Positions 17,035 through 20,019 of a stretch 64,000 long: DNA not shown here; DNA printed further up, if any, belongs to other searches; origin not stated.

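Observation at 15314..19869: Unusual R-M-like cassette: two separate MTases plus a Type ISP/HsdR-like Mrr-nuclease-helicase lacking its own MTase or specificity module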

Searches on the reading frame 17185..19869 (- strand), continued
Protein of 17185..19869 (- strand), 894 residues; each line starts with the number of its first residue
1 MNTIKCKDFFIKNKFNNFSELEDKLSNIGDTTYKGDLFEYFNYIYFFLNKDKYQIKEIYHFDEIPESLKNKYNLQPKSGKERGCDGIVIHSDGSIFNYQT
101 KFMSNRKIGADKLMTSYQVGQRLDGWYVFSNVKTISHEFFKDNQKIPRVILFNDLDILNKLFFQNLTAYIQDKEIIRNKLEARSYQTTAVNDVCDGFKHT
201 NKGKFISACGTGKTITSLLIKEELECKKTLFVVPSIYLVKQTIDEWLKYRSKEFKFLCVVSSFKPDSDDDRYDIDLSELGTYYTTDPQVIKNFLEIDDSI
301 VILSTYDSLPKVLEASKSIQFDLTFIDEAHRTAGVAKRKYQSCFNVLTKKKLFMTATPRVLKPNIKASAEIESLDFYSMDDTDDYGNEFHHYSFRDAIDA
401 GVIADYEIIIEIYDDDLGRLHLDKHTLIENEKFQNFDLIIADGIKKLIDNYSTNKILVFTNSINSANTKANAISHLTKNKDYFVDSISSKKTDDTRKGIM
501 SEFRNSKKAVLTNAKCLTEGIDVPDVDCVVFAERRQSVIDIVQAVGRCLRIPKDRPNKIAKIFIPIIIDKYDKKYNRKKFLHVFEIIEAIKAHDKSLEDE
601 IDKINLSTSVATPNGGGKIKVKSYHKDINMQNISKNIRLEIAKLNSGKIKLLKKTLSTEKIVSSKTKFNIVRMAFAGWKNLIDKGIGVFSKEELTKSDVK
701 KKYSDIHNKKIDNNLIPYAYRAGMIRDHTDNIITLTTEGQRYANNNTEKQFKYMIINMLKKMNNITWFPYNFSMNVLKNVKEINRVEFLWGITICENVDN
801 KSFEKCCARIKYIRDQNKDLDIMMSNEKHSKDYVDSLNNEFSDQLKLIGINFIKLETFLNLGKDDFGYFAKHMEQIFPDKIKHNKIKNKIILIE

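Call 10: find_encoding_contigs(protein=P0001, flank=8000, max_places=3)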
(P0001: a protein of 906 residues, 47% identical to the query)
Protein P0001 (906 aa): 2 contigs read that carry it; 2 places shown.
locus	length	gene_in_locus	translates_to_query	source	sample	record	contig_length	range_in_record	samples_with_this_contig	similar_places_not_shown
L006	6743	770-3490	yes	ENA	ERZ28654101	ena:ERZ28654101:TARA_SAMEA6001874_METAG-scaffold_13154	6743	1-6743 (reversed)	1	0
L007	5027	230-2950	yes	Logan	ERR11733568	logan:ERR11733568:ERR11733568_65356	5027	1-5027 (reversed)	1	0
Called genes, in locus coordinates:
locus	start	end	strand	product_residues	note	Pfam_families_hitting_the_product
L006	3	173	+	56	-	?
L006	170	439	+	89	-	PF04362:Iron_traffic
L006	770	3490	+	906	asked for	PF00270:DEAD (weak), PF04851:ResIII, PF18766:SWI2_SNF2 (faint), PF00271:Helicase_C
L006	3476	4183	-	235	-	PF01555:N6_N4_Mtase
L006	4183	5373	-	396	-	PF01555:N6_N4_Mtase, PF01170:UPF0020 (faint)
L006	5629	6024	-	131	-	PF10067:DUF2306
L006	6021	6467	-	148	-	PF09912:DUF2141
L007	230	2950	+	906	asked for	PF00270:DEAD (weak), PF04851:ResIII, PF18766:SWI2_SNF2 (faint), PF00271:Helicase_C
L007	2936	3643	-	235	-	PF01555:N6_N4_Mtase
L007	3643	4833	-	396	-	PF01555:N6_N4_Mtase, PF01170:UPF0020 (faint)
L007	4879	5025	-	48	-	?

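Call 20: find_related_loci(query=A1, collection=genome_contigs, flank=8000)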
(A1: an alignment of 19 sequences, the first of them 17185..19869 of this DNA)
Query A1 (894 aa) in genome_contigs; peptide patterns used: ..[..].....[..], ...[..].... (x = any residue, [..] = any of these).
599 stretches matched a pattern (row limit reached: there are more); 524 encode a relative of the query (tblastn E <= 1e-3); the best 80 are kept; 80 distinct loci.
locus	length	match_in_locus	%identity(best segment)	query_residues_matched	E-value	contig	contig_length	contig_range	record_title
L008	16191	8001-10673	31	8-875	1e-112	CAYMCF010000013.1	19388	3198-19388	MAG TPA_asm: uncultured Candidatus Saccharibacteria bacterium isolate SRP287540_co1_287 genome assembly, contig: NODE_28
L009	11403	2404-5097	29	14-887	2e-110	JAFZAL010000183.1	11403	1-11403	MAG: Thermoguttaceae bacterium isolate RGIG7588 Water_buffalos_Omasum-3__c682044, whole genome shotgun sequence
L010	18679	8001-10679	30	4-873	1e-110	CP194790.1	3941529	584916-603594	Caproiciproducens sp. R1 chromosome, complete genome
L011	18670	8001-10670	29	12-877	8e-110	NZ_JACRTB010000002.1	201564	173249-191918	Yanshouia hominis strain BX1 BX1_ctg002, whole genome shotgun sequence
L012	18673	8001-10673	30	3-873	2e-109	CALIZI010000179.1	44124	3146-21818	MAG: uncultured Saprospiraceae bacterium isolate R4_Bin_Bin_85_1 genome assembly, contig: c_000003628642, whole genome s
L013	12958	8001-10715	32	10-885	5e-117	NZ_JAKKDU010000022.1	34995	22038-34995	Wocania arenilitoris strain HMF6543 s_areni-1_22, whole genome shotgun sequence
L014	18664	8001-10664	31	14-873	5e-104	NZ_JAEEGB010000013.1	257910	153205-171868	Clostridium aciditolerans strain DSM 17425 DSM17425_contig_13, whole genome shotgun sequence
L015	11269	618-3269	30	11-873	7e-104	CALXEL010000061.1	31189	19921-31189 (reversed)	MAG: uncultured Clostridia bacterium isolate E04__bin20 genome assembly, contig: E04__k127_2844481, whole genome shotgun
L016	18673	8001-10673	30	14-873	1e-101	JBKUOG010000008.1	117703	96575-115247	MAG: Lachnospiraceae bacterium isolate 29-1_20 NODE_160_length_117703_cov_12.057154, whole genome shotgun sequence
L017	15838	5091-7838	32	12-894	1e-100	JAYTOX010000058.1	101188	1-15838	MAG: Bacteroidota bacterium isolate GFS_4286 GFS_4286_57, whole genome shotgun sequence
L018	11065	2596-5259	29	14-873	3e-100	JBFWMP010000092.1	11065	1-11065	MAG: Clostridia bacterium isolate CA_2019_NHSR_92 NODE_12438_length_11065_cov_9.773085_NHSR, whole genome shotgun sequen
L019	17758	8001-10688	30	13-881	4e-98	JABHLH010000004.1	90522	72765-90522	MAG: archaeon isolate SI037S2_bin4 k141_126467, whole genome shotgun sequence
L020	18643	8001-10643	30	24-873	2e-97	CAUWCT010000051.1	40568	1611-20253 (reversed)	MAG: uncultured Lachnospiraceae bacterium isolate SRS15956990__bin80 genome assembly, contig: SRS15956990_NODE_620_lengt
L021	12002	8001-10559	30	10-829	7e-97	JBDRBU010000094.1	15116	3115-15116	MAG: Candidatus Firestonebacteria bacterium isolate MEGAHIT-group-1.147 k141_13895777, whole genome shotgun sequence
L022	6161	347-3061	28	14-894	1e-96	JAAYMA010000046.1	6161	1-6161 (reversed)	MAG: Clostridiaceae bacterium isolate AS20ysBPTH_144 34287_AS20, whole genome shotgun sequence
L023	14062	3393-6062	29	14-873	2e-95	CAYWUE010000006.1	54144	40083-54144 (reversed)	MAG TPA_asm: uncultured Eubacterium sp. isolate SRP225648_co1_617 genome assembly, contig: NODE_1001_length_54144_cov_11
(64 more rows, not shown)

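Call 24: search_dna_similar(query=window:17185-19869:-, collection=plasmids, mode=protein, max_rows=25)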
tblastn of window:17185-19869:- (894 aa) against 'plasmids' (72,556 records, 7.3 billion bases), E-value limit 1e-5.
Records with a match: 539; places in all: 632; records where one place covers at least 80% of the query: 0.
Best place of each record, by identity: <60% 539.
By first word of the organism name: Streptomyces 211; Pseudomonas 115; Rhodococcus 28; Klebsiella 14; Lactococcus 12; Escherichia 12; Kitasatospora 9; Leuconostoc 7; Phaeobacter 7; Curtobacterium 6; and 68 more.
By predicted mobility (MOB-suite, as given by PLSDB): non-mobilizable 344; mobilizable 124; conjugative 71.
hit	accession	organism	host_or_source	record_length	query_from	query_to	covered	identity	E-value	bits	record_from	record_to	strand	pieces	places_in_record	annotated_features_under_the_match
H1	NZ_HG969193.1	Bartonella tribocorum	-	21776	185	862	76%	25.3%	2e-35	154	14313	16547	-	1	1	type ISP restriction/modification enzyme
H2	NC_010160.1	Bartonella tribocorum CIP 105476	-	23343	185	862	76%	25.3%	2e-35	154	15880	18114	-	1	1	type ISP restriction/modification enzyme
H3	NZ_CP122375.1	Lactococcus cremoris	Single cell,Dairy fermentation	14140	34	632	67%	27.6%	9e-35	151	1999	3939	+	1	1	DEAD/DEAH box helicase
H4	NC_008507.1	Lactococcus cremoris subsp. cremoris SK11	-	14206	34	632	67%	27.5%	3e-34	149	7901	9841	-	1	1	DEAD/DEAH box helicase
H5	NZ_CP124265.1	Listeria innocua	Nyctereutes procyonoides,whole ...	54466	34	632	67%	27.5%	2e-34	150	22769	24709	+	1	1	DEAD/DEAH box helicase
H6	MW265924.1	Latilactobacillus sakei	-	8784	34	636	67%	27.3%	2e-33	147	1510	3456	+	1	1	hypothetical protein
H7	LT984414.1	Lactococcus piscium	Beef Carpaccio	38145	34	632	67%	27.3%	1e-34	151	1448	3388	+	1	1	conserved protein of unknown function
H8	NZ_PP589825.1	Lactococcus sp.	Bacterial culture,Dairy environment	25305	34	632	67%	27.3%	2e-34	150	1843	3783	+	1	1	DEAD/DEAH box helicase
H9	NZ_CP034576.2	Lactococcus cremoris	Single cell,Dairy fermentation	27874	34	632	67%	27.3%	2e-34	150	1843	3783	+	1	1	DEAD/DEAH box helicase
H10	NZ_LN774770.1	Lactococcus piscium MKFS47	cold-stored modified atmosphere ...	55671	34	632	67%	27.2%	1e-34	151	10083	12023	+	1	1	DEAD/DEAH box helicase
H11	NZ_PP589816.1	Lactococcus sp.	Bacterial culture,Dairy environment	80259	34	632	67%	27.2%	1e-34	151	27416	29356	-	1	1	DEAD/DEAH box helicase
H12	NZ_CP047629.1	Lactococcus raffinolactis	pure culture from sewage,sewage from ...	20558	34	632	67%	27.2%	1e-34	151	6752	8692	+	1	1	DEAD/DEAH box helicase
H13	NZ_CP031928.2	Lactococcus lactis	Dairy Fermentation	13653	34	632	67%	27.2%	2e-34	150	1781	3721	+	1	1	DEAD/DEAH box helicase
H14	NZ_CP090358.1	Lactococcus lactis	cell culture,Prof Douwe van Sinderen, ...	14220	34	632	67%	27.2%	2e-34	150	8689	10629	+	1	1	DEAD/DEAH box helicase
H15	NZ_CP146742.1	Lactococcus petauri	Homo sapiens,cell culture,blood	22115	34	632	67%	27.2%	3e-34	150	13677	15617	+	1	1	DEAD/DEAH box helicase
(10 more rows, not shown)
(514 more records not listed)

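Call 28: search_protein_families(library=pfam, proteins=[L010:7995-10844:+, L010:10882-12252:-, L010:12222-14285:-, L010:6767-8020:+, L010:14358-16349:-, L013:4712-6655:+, L013:6658-7989:+, L013:7986-10862:+, L014:6630-7901:+], max_evalue=0.01)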
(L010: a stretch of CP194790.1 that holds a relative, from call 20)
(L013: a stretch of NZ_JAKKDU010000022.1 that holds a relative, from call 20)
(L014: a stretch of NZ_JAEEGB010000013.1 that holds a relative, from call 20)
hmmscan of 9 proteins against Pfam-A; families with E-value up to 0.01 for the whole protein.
L010:7995-10844:+ (949 aa): 4 families
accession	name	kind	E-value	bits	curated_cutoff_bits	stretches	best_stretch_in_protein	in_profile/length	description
PF04851.21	ResIII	-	2.6e-18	66.9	22.5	1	179-367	2-161/164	Type III restriction enzyme, res subunit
PF00271.37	Helicase_C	-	2.3e-08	34.7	23.5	1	505-575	39-109/110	Helicase conserved C-terminal domain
PF00270.35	DEAD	-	0.00077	19.7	26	1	183-341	2-132/167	DEAD/DEAH box helicase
PF13156.12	Mrr_cat_2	-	0.0023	18.3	22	1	68-129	18-82/127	Restriction endonuclease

L010:10882-12252:- (456 aa): 3 families
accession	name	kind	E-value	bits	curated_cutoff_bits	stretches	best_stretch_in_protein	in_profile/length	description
PF01555.25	N6_N4_Mtase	-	3e-13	50.7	26.7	1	29-120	119-213/221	DNA methylase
PF01170.24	UPF0020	-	3.9e-06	27.1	22.3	1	78-114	18-54/197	RMKL-like, methyltransferase domain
PF02086.21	MethyltransfD12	-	0.0027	17.9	22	1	77-199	12-114/253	D12 class N6 adenine-specific DNA methyltransferase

L010:12222-14285:- (687 aa): 5 families
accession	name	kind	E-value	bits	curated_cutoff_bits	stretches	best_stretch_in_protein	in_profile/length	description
PF01555.25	N6_N4_Mtase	-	7.3e-26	91.9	26.7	2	58-142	130-213/221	DNA methylase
PF01170.24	UPF0020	-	3.1e-06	27.5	22.3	1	423-464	95-136/197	RMKL-like, methyltransferase domain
PF08241.18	Methyltransf_11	-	0.0018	19.3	21.2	0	402-454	19-65/95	Methyltransferase domain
PF03602.21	Cons_hypoth95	-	0.005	17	24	0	422-467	82-131/182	Conserved hypothetical protein 95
PF13847.12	Methyltransf_31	-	0.0052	16.9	27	0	109-142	2-38/145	Methyltransferase domain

L010:6767-8020:+ (417 aa): 4 families
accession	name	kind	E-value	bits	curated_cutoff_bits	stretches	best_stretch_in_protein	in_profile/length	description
PF06114.19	Peptidase_M78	-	3e-07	30.7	22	1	94-153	42-97/123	IrrE N-terminal-like domain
PF12773.13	DZR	-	1.1e-06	29.1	27.3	1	259-305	1-45/45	Double zinc ribbon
PF13248.11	Zn_ribbon_3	-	4.4e-06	26.4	27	1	257-279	3-24/26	zinc-ribbon domain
PF13240.11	Zn_Ribbon_1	-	0.0024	18.1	25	0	297-305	12-20/23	zinc-ribbon domain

L010:14358-16349:- (663 aa): 1 family
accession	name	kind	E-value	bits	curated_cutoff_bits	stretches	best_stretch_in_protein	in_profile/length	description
PF00476.26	DNA_pol_A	-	7.8e-19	68.3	34.3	1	245-524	16-270/381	DNA polymerase family A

L013:4712-6655:+ (647 aa): 4 families
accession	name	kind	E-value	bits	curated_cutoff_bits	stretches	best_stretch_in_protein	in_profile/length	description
PF01555.25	N6_N4_Mtase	-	1.1e-21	78.3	26.7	2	33-117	134-213/221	DNA methylase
PF01170.24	UPF0020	-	1.5e-05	25.2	22.3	0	423-443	113-135/197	RMKL-like, methyltransferase domain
PF02086.21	MethyltransfD12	-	2.4e-05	24.7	22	1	74-160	8-92/253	D12 class N6 adenine-specific DNA methyltransferase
PF15908.10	HMMR_C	-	0.00075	20.2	28.6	1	184-266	29-115/157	Hyaluronan mediated motility receptor C-terminal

L013:6658-7989:+ (443 aa): 2 families
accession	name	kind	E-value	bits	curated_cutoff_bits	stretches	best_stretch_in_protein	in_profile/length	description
PF01555.25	N6_N4_Mtase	-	4.1e-12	47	26.7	1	82-115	181-214/221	DNA methylase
PF02086.21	MethyltransfD12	-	0.0098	16.1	22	1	68-230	6-160/253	D12 class N6 adenine-specific DNA methyltransferase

L013:7986-10862:+ (958 aa): 4 families
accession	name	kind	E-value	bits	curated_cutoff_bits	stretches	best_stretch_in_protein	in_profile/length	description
PF04851.21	ResIII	-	6.4e-21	75.4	22.5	1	173-360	2-161/164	Type III restriction enzyme, res subunit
PF00271.37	Helicase_C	-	1.7e-10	41.5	23.5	1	498-573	38-108/110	Helicase conserved C-terminal domain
PF00270.35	DEAD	-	1.2e-08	35.3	26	1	178-361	3-160/167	DEAD/DEAH box helicase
PF18766.7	SWI2_SNF2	-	0.0012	19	26.7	0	182-408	9-187/221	SWI2/SNF2 ATPase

L014:6630-7901:+ (423 aa): 4 families
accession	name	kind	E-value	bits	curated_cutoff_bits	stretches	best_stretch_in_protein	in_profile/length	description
PF12773.13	DZR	-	2.5e-10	40.8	27.3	1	269-313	1-45/45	Double zinc ribbon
PF06114.19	Peptidase_M78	-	1.3e-07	31.9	22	1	99-160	39-96/123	IrrE N-terminal-like domain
PF13240.11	Zn_Ribbon_1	-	1.9e-06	27.9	25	2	220-241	1-22/23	zinc-ribbon domain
PF18912.6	DZR_2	-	0.0056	16.9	27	0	269-312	10-55/56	Double zinc ribbon domain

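Call 64: find_homologous_proteins(query=L013:7986-10862:+, max_evalue=1e-20)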
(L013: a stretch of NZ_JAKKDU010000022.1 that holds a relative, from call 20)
Query L013:7986-10862:+ (958 aa): 7842 proteins with E <= 1e-20 among 8000 candidates; the best 120 are listed.
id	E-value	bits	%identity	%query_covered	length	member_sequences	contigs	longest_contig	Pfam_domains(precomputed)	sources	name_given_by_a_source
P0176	0.0e+0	2107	99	100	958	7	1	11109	PF00270.36,PF00271.38,PF04851.22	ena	-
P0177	0.0e+0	2023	94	100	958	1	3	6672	PF00270.36,PF00271.38,PF04851.22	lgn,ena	-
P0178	0.0e+0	1940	91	100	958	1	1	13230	PF00270.36,PF00271.38,PF04851.22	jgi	jgi:predicted helicase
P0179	0.0e+0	1916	89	100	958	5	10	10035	PF00270.36,PF00271.38,PF04851.22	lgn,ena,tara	tara:strand:+ start:3974 stop:6850 length:2877 start_codon:yes stop_codon:yes gene_type:complete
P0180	0.0e+0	1904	88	100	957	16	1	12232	PF00270.36,PF00271.38,PF04851.22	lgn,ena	-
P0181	0.0e+0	1901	88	100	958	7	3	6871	PF00270.36,PF00271.38,PF04851.22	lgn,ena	-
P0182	0.0e+0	1869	87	100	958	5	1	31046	PF00270.36,PF00271.38,PF04851.22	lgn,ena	-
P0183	0.0e+0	1826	84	100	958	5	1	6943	PF00270.36,PF00271.38,PF04851.22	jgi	jgi:superfamily II DNA or RNA helicase/uncharacterized protein YehS (DUF1456 family)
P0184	0.0e+0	1763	81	100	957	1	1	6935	PF00270.36,PF00271.38,PF04851.22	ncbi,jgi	jgi:predicted helicase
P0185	0.0e+0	1752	81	100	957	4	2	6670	PF00270.36,PF00271.38,PF04851.22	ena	-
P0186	0.0e+0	1718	80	100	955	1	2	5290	PF00270.36,PF00271.38,PF04851.22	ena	-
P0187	0.0e+0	1654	77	100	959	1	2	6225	PF00270.36,PF00271.38,PF04851.22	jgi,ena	-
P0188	0.0e+0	1424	84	80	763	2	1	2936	PF00270.36,PF00271.38,PF04851.22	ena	-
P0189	0.0e+0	1342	64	99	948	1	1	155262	PF00270.36,PF00271.38,PF04851.22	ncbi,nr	ncbi:DEAD/DEAH box helicase family protein [Candidatus Pseudothioglobus singularis]|nr:DEAD/DEAH box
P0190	0.0e+0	1323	64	99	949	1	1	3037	PF00270.36,PF00271.38,PF04851.22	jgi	-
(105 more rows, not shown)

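Call 71: list_cluster_members(proteins=[window:17185-19869:-, window:15314-16495:+, window:16495-17196:+, window:22724-23821:+, window:21656-22720:+, window:24155-25936:+])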
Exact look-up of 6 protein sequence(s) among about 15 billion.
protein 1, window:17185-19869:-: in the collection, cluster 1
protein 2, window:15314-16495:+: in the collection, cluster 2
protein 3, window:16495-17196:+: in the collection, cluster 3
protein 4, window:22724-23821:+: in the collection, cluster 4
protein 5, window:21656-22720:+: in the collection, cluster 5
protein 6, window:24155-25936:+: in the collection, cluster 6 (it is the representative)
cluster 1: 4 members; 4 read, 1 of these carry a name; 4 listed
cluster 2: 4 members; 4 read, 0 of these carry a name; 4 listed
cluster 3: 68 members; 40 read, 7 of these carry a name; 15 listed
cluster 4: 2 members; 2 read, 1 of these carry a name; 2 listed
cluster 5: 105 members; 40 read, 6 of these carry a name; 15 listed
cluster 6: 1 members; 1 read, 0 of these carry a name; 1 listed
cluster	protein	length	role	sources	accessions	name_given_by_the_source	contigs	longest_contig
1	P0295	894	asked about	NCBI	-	-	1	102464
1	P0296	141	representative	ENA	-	-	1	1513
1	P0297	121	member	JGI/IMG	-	hypothetical protein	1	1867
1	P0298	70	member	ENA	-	-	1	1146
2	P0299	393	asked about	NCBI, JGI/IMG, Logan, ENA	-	-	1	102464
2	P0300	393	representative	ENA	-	-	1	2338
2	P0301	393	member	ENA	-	-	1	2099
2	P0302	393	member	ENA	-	-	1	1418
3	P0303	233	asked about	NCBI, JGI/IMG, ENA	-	modification methylase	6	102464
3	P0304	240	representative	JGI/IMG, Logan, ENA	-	-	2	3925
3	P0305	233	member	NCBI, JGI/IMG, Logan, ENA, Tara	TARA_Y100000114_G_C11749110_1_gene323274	strand:- start:1235 stop:1936 length:702 start_codon:yes stop_codon:yes gene_type:complete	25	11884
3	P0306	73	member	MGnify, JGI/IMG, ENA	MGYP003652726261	FL=1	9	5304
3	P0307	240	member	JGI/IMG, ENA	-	site-specific DNA-methyltransferase (adenine-specific)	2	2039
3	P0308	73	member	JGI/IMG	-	hypothetical protein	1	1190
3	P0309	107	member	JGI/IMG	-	site-specific DNA-methyltransferase (adenine-specific)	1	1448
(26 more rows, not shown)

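Call 72: find_encoding_contigs(protein=window:17185-19869:-, flank=2000, max_places=3)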
Protein window:17185-19869:- (894 aa): no gene with exactly this product is on record in the collection.

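Call 77: search_protein_families(library=phrogs, proteins=[window:17185-19869:-], max_evalue=0.01)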
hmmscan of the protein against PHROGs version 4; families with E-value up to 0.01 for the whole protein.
window:17185-19869:- (894 aa): 3 families
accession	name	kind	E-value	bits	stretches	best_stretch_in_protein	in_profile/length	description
phrog_16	-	DNA, RNA and nucleotide metabolism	3.6e-47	162.2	1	90-759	201-729/986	DNA helicase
phrog_16694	-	unknown function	2.6e-13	49.9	2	434-564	539-673/1010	-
phrog_9690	-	DNA, RNA and nucleotide metabolism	5.8e-11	43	1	383-570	89-271/306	DNA helicase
